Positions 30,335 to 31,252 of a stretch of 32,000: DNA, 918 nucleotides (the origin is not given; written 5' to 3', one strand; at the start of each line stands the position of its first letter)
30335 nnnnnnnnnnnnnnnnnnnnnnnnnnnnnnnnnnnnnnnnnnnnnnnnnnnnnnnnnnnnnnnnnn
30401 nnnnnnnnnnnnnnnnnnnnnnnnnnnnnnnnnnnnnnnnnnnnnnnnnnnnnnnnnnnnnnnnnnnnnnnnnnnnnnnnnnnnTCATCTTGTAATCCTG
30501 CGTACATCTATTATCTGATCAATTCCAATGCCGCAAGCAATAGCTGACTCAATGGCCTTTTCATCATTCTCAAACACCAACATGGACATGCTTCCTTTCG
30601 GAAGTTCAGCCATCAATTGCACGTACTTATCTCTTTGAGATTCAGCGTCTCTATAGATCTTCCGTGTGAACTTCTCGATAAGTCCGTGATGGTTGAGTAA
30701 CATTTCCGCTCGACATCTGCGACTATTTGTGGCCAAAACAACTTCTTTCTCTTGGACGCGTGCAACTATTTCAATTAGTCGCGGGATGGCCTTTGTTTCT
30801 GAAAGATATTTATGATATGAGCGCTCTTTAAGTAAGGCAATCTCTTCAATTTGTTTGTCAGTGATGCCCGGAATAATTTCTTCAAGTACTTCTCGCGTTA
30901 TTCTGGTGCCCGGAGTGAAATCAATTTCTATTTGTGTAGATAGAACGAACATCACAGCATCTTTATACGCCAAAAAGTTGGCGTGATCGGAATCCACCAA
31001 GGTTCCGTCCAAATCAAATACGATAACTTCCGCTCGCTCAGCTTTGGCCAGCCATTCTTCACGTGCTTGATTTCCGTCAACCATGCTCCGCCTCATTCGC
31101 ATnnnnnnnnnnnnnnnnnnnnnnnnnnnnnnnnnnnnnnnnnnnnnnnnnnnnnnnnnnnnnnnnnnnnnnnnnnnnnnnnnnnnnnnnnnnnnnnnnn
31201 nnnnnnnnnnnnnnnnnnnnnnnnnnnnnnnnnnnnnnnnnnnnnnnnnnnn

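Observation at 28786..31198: Three-gene integron cassette: HAD phosphatase, ComF-like PRTase and DprA/SLOG-like protein (candidate nucleotide-centred defence system)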

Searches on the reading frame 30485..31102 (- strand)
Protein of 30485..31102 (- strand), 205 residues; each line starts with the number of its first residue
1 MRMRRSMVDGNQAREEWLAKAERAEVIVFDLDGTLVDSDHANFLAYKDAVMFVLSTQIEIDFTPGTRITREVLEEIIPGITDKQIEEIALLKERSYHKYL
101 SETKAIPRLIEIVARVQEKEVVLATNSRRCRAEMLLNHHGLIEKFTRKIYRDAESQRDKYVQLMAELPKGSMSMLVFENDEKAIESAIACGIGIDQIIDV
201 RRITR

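Call 3: search_protein_families(library=pfam, proteins=[window:30485-31102:-], max_evalue=1)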
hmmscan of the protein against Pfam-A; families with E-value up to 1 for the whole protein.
window:30485-31102:- (205 aa): 12 families
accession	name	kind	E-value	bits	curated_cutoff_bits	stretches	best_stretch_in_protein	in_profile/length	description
PF00702.32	Hydrolase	-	9.1e-09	36.4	26.4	1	26-167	3-167/191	haloacid dehalogenase-like hydrolase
PF13419.12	HAD_2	-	1.3e-08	35.6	23.8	1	27-192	1-173/178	Haloacid dehalogenase-like hydrolase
PF12710.13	HAD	-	4.6e-05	24.4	27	1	27-147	1-141/189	haloacid dehalogenase-like hydrolase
PF03031.24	NIF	-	0.00045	20.4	21.8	1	26-194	2-131/160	NLI interacting factor-like phosphatase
PF06888.18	Put_Phosphatase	-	0.00096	19.1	27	1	26-151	2-121/234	Putative Phosphatase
PF01063.24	Aminotran_4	-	0.0045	17.3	28.5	1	9-89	122-185/223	Amino-transferase class IV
PF19091.5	DUF5779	-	0.06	13.8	29.5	1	7-36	29-58/96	Family of unknown function (DUF5779)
PF13344.12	Hydrolase_6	-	0.075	13.5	27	0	27-41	1-15/101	Haloacid dehalogenase-like hydrolase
PF23613.1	ELP3_N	-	0.076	13.4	27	1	67-120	3-54/70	ELP3 N-terminal domain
PF24744.1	CARF-assoc_HTH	-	0.098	13.1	27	1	134-150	25-41/55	CARF-associated HTH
PF08282.18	Hydrolase_3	-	0.17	12.1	20.9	1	27-51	1-25/255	haloacid dehalogenase-like hydrolase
PF25783.1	BigA_beta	-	0.22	11.8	24.3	1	55-88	24-57/84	BigA beta sandwich domain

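Call 4: search_protein_families(library=padloc, proteins=[window:30485-31102:-], max_evalue=1)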
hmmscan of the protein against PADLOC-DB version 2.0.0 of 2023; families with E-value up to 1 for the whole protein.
window:30485-31102:- (205 aa): 0 families

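Call 7: search_protein_families(library=ncbifam, proteins=[window:30485-31102:-], max_evalue=0.1)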
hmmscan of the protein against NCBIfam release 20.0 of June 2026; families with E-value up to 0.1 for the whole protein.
window:30485-31102:- (205 aa): 21 families
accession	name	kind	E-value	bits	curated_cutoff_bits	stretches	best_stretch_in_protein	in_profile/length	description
TIGR02009.1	PGMB-YQAB-SF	subfamily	3.3e-12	47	153.35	1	26-147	3-132/186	beta-phosphoglucomutase family hydrolase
TIGR01990.1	bPGM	equivalog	3.7e-07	30.3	189.4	1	26-147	3-132/187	beta-phosphoglucomutase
NF008000.0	PRK10725.1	equivalog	4.6e-07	30.1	215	1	23-201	4-186/188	fructose-1-phosphate/6-phosphogluconate phosphatase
TIGR01509.1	HAD-SF-IA-v3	subfamily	2.7e-06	27.6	29.4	1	85-192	44-149/154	HAD-IA family hydrolase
NF009695.0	PRK13222.1-2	equivalog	7.2e-05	22.4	225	1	22-149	4-141/226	phosphoglycolate phosphatase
TIGR02253.1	CTE7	subfamily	0.00017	21.5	169.75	1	26-103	4-81/221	TIGR02253 family HAD-type hydrolase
TIGR01993.1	Pyr-5-nucltdase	equivalog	0.00034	20.5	142.9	1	26-191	2-177/183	pyrimidine 5'-nucleotidase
TIGR00099.1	Cof-subfamily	subfamily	0.00084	19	137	1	26-49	1-24/256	Cof-type HAD-IIB family hydrolase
TIGR02251.1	HIF-SF_euk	subfamily_domain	0.00085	19.1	139.15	1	26-195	3-137/168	dullard-like phosphatase domain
NF007854.0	PRK10563.1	equivalog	0.001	18.8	211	1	23-159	3-142/221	6-phosphogluconate phosphatase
TIGR01549.1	HAD-SF-IA-v1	subfamily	0.0013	19.2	23.3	0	26-40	1-15/149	HAD-IA family hydrolase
TIGR01662.1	HAD-SF-IIIA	subfamily_domain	0.0031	17.6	44.6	0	26-42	2-23/141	HAD-IIIA family hydrolase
NF006088.0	PRK08238.1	equivalog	0.0038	15.9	351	0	114-169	85-140/482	UbiA family prenyltransferase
NF008610.0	PRK11587.1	equivalog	0.012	15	282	1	26-122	5-101/219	sugar phosphatase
NF053653.1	InDiPhoBT2121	equivalog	0.013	15.1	245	1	26-124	3-108/216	inorganic diphosphatase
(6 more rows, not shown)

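Call 19: search_solved_structures(query=window:30485-31102:-, max_evalue=1, show_alignments=2)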
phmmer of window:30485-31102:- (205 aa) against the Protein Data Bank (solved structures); distinct sequences matched with E-value up to 1: 17.
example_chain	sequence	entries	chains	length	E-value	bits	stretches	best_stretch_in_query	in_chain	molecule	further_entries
3s6j_A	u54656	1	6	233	0.00086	22.5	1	27-119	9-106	Hydrolase, haloacid dehalogenase-like family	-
3kbb_A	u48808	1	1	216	0.015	18.5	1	25-195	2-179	Phosphorylated carbohydrates phosphatase TM_1254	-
3e58_A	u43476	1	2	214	0.019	18.2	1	24-195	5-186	putative Beta-phosphoglucomutase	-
4gib_A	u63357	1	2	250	0.024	17.9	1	24-146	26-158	Beta-phosphoglucomutase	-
7suk_SB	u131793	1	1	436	0.094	15.9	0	51-131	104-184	Nucleolar protein 58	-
3nas_A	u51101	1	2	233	0.11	15.6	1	26-146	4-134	beta-phosphoglucomutase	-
6f2x_A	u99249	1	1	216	0.22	14.7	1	22-165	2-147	Protein Tyrosine Kinase A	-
6hdf_A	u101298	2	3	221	0.22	14.7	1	26-141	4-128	Beta-phosphoglucomutase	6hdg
6ydj_A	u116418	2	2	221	0.23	14.6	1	26-141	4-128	Beta-phosphoglucomutase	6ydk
6h8y_A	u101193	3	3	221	0.24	14.6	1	26-141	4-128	Beta-phosphoglucomutase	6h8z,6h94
1lvh_A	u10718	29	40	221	0.24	14.6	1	26-141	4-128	beta-phosphoglucomutase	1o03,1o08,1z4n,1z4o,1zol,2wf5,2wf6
5olw_A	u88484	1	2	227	0.24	14.6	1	26-141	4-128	Beta-phosphoglucomutase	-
6h90_A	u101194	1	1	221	0.26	14.5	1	26-140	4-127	Beta-phosphoglucomutase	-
3fm9_A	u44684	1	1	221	0.45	13.7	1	26-141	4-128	Beta-phosphoglucomutase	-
6hdh_A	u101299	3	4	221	0.48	13.6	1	26-141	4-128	Beta-phosphoglucomutase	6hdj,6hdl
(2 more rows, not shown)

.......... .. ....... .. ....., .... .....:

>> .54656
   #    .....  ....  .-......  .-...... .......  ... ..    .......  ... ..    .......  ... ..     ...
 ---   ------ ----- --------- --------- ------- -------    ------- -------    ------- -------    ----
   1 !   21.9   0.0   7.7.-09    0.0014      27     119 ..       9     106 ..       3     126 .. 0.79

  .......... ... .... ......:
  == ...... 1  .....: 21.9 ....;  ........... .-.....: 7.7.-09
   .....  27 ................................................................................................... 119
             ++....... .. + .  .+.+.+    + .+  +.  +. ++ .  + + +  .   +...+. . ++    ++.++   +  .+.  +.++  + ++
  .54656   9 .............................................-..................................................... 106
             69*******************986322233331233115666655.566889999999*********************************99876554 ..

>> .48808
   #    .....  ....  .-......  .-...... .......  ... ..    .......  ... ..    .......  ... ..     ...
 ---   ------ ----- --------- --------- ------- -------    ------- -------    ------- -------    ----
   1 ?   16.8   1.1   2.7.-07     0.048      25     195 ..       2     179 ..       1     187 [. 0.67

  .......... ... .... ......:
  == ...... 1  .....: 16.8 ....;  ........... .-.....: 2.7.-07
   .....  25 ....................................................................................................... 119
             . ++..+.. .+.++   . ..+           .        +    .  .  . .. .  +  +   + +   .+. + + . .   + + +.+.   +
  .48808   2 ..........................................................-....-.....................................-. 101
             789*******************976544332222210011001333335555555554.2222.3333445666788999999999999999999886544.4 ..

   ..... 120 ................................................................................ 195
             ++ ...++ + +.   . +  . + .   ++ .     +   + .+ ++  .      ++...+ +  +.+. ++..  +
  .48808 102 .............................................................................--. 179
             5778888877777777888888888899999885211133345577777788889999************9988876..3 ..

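Call 32: find_homologous_proteins(query=window:30485-31102:-, max_evalue=0.001)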
Query window:30485-31102:- (205 aa): 76 proteins with E <= 0.001 among 469 candidates.
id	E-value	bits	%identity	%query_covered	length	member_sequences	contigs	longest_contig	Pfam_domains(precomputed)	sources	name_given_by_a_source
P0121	6.5e-116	403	95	97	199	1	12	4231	PF13419.13,PF00702.33,PF12710.14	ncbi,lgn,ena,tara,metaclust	tara:strand:+ start:1273 stop:1872 length:600 start_codon:yes stop_codon:yes gene_type:complete|meta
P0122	2.1e-114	398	94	97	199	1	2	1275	PF13419.13,PF00702.33,PF12710.14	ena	-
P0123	5.7e-114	396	93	97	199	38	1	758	PF13419.13,PF00702.33,PF12710.14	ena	-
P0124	1.6e-113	395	93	97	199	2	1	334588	PF13419.13,PF00702.33,PF12710.14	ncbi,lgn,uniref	ncbi:HAD family phosphatase [Shewanella algae]|uniref:HAD family hydrolase n=1 Tax=Shewanella algae 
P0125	1.7e-104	366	86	97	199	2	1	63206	PF13419.13,PF00702.33,PF12710.14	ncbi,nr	ncbi:beta-phosphoglucomutase-like phosphatase (HAD superfamily) [Aliidiomarina maris]|nr:beta-phosph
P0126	4.5e-101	354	85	95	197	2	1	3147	PF13419.13,PF00702.33,PF12710.14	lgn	-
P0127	2.3e-96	339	82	95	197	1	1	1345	PF13419.13,PF00702.33,PF12710.14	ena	-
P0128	4.1e-94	332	80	96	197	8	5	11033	PF13419.13,PF00702.33,PF12710.14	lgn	-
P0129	3.7e-93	329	81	96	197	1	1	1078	PF13419.13,PF00702.33,PF12710.14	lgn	-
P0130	1.6e-91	323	78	96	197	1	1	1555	PF13419.13,PF00702.33,PF12710.14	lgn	-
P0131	7.0e-90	318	78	94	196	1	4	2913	PF13419.13,PF00702.33,PF12710.14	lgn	-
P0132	1.5e-89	317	76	95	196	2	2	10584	PF13419.13,PF00702.33,PF12710.14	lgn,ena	-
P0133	1.3e-88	314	77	96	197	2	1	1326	PF13419.13,PF00702.33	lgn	-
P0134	6.9e-88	311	75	96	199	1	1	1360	PF13419.13,PF00702.33,PF12710.14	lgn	-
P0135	5.9e-85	302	75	96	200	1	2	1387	PF13419.13,PF00702.33,PF12710.14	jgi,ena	-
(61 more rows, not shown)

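Call 44: predict_structure(alignment_id=A2)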
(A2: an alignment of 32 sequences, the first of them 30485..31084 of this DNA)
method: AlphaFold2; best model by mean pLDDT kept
length: 199 residues; sequences in the alignment: 32
mean_pLDDT: 90.1   pTM: 0.85
mean pLDDT of the five models: 90.1, 89.3, 89.2, 88.3, 88.1
residues with pLDDT >= 90: 149; 70-90: 38; 50-70: 10; < 50: 2
segments of 3 or more residues with pLDDT < 50: none
pLDDT, mean of each block of 10 residues (from residue 1): 72 94 96 95 91 80 90 94 94 96 93 94 94 97 81 90 82 95 95 77
secondary structure, 60 per line:
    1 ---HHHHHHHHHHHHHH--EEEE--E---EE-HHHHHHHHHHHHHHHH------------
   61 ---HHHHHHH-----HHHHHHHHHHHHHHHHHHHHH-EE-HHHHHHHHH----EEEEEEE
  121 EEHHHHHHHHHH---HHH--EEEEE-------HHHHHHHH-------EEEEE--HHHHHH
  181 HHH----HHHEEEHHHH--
elements in order: H4-17 E20-23 H33-48 H64-70 H76-96 H101-109 E114-122 H123-132 E141-145 H153-160 E168-172 H175-183 E191-193 H194-197

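Call 50: fold_search(model_id=the predicted structure, library=pdb)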
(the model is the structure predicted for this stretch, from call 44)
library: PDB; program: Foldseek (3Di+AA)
matches with E <= 10: 905; with E <= 0.001: 177
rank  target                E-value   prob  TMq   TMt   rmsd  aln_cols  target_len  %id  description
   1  2ah5                  4.6e-09  1.00  0.65  0.61   4.3       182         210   18  Hydrolase, haloacid dehalogenase-like family protein SP0104 from Streptococcus pneumoniae (released 2005-09-27)
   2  2hdo                  5.2e-09  1.00  0.67  0.65   3.2       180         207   15  Crystal structure of putative phosphoglycolate phosphatase (np_784602.1) from Lactobacillus plantarum at 1.50 A resoluti (released 2006-08-15)
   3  3sd7                  3.3e-08  1.00  0.67  0.63   5.0       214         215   18  1.7 Angstrom Resolution Crystal Structure of Putative Phosphatase from Clostridium difficile (released 2011-06-29)
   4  3kbb                  4.7e-08  1.00  0.63  0.59   4.3       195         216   21  Crystal structure of putative beta-phosphoglucomutase from Thermotoga maritima (released 2009-11-17)
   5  4rn3_A                7.7e-08  1.00  0.66  0.63   3.9       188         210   18  Crystal structure of a HAD-superfamily hydrolase, subfamily IA, variant 1 (GSU2069) from Geobacter sulfurreducens PCA  (released 2014-11-26)
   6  7oct_A                9.2e-08  1.00  0.63  0.21   5.0       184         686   17  NADPH bound to the dehydrogenase domain of the bifunctional mannitol-1-phosphate dehydrogenase/phosphatase MtlD-N374A  (released 2022-04-20)
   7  7ocr_A                1.3e-07  1.00  0.63  0.20   5.1       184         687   18  NADPH and fructose-6-phosphate bound to the dehydrogenase domain of the bifunctional mannitol-1-phosphate dehydrogenas (released 2022-04-20)
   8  2go7_A                1.3e-07  1.00  0.68  0.67   4.5       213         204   16  CRYSTAL STRUCTURE OF A HYDROLASE FROM HALOACID DEHALOGENASE-LIKE FAMILY (SP_2064) FROM STREPTOCOCCUS PNEUMONIAE TIGR4  (released 2006-05-23)
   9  4g9b                  2.2e-07  1.00  0.66  0.59   5.1       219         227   19  Crystal structure of beta-phosphoglucomutase homolog from escherichia coli, target efi-501172, with bound mg, open lid (released 2012-08-15)
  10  2hsz_A                2.4e-07  1.00  0.70  0.62   6.2       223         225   16  Crystal structure of a predicted phosphoglycolate phosphatase (hs_0176) from haemophilus somnus 129pt at 1.90 A resolu (released 2006-08-15)
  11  7ocp_A                2.4e-07  1.00  0.63  0.20   5.1       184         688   18  NADPH bound to the dehydrogenase domain of the bifunctional mannitol-1-phosphate dehydrogenase/phosphatase MtlD from A (released 2022-04-20)
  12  7ocq_A                2.8e-07  1.00  0.63  0.20   5.1       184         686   18  NADH bound to the dehydrogenase domain of the bifunctional mannitol-1-phosphate dehydrogenase/phosphatase MtlD from Ac (released 2022-04-20)
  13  2nyv                  2.8e-07  1.00  0.59  0.55   4.7       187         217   20  X-ray crystal structure of a phosphoglycolate phosphatase from Aquifex aeolicus (released 2006-12-05)
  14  2yy6_A                3.8e-07  1.00  0.68  0.65   3.1       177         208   19  Crystal Structure of the phosphoglycolate phosphatase from Aquifex aeolicus VF5 (released 2007-10-30)
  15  9m7l                  3.8e-07  1.00  0.65  0.58   4.0       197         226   17  Crystal structure of Pseudouridine 5'-monophosphate phosphatase from human (hHDHD1A) in the unliganded state (released 2025-06-18)
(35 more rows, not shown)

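Call 101: search_protein_families(library=phrogs, proteins=[window:30485-31084:-], max_evalue=0.001)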
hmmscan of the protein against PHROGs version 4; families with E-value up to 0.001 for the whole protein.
window:30485-31084:- (199 aa): 2 families
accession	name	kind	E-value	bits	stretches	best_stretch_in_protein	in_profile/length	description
phrog_8468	-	other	1.8e-08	35.4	1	18-186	7-187/221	HAD-superfamily hydrolase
phrog_415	-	other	4.2e-05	24.3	1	14-155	17-124/218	polynucleotide kinase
